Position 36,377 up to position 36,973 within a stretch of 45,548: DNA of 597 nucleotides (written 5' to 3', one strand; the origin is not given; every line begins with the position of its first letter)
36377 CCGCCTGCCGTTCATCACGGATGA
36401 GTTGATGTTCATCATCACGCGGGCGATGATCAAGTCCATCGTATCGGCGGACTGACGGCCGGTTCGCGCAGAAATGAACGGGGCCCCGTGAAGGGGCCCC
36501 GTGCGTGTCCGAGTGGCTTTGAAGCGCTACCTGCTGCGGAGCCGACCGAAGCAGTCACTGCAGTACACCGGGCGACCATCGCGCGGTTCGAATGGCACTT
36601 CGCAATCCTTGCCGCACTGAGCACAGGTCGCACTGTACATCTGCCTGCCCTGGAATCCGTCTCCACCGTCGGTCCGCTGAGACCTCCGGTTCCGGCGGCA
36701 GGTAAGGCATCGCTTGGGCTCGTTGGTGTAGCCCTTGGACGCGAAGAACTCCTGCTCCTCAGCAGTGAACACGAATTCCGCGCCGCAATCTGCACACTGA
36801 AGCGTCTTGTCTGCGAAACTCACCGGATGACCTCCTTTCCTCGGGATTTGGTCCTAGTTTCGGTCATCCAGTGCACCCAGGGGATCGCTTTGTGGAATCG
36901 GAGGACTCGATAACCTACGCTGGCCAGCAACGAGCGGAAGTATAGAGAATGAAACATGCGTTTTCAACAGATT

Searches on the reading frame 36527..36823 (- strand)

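Call 70: search_protein_families(library=pfam, proteins=[window:36527-36823:-], max_evalue=0.001)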
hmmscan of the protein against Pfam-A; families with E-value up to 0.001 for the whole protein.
window:36527-36823:- (98 aa): 2 families
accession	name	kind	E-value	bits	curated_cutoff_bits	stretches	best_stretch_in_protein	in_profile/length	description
PF13451.12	zf_Tbcl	-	3e-22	78.8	24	1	4-50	1-47/48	Probable treble clef domain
PF23477.1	zf_Tbcl_2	-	4.5e-19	68.3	27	1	60-94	1-35/37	Probable treble clef zinc finger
